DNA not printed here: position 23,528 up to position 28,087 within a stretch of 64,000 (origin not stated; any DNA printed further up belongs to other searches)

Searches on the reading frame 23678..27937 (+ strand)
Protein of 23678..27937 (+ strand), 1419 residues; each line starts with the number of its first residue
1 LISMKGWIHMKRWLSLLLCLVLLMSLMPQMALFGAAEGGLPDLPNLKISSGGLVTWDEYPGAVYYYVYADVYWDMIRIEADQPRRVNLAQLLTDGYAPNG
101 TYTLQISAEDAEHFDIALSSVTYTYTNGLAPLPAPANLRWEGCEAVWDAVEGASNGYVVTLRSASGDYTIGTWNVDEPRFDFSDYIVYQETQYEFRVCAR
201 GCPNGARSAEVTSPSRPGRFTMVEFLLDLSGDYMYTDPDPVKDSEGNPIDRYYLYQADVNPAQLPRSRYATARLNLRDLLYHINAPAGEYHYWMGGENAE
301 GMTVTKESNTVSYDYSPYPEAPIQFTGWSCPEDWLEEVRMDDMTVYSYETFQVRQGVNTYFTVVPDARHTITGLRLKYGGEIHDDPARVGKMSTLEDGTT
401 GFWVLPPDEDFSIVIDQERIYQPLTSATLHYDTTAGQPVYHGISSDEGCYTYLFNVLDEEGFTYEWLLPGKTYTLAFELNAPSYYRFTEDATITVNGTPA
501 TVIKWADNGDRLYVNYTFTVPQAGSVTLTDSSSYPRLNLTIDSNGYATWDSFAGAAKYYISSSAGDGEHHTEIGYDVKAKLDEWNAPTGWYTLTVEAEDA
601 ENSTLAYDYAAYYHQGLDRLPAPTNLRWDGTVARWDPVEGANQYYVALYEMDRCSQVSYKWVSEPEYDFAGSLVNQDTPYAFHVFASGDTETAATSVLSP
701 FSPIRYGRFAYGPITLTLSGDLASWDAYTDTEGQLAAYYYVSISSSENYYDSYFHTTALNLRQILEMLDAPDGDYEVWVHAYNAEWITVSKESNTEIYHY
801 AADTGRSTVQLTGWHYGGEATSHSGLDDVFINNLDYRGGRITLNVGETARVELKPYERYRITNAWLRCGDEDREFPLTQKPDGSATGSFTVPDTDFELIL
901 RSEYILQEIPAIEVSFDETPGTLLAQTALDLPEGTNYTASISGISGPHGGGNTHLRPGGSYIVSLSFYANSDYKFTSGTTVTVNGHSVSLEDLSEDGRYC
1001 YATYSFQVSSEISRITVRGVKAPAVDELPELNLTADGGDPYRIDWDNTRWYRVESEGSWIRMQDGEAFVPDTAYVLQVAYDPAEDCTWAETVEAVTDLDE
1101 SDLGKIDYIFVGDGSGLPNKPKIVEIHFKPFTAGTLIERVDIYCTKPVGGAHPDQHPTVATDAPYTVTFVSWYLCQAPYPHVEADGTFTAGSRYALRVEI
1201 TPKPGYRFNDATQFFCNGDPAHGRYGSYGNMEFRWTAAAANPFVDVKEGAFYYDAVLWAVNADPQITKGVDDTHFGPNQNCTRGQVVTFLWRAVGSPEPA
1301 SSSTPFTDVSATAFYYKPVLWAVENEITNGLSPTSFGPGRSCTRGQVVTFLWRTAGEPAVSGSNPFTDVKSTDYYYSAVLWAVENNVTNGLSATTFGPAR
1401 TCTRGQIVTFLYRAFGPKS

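Call 7: search_protein_families(library=pfam, proteins=[window:23678-27937:+], max_evalue=0.1)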
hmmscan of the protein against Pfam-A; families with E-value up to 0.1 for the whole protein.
window:23678-27937:+ (1419 aa): 2 families
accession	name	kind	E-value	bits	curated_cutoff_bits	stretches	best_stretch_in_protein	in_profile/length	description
PF00395.25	SLH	-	4.7e-26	90.9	20.8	3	1365-1406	1-42/44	S-layer homology domain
PF01108.23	Tissue_fac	-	0.0022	18.2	27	0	613-690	15-102/107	Tissue factor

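Call 8: search_protein_families(library=ncbifam, proteins=[window:23678-27937:+], max_evalue=0.1)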
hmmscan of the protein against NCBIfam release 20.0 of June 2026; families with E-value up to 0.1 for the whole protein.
window:23678-27937:+ (1419 aa): 2 families
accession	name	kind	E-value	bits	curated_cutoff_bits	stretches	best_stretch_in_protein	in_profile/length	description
NF033190.2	inl_like_NEAT_1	exception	8.2e-06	24.4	1275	1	1243-1415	582-752/754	NEAT domain-containing leucine-rich repeat protein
NF052340.1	hydrazine_beta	equivalog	0.022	13.8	560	0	710-799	161-247/372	hydrazine synthase subunit beta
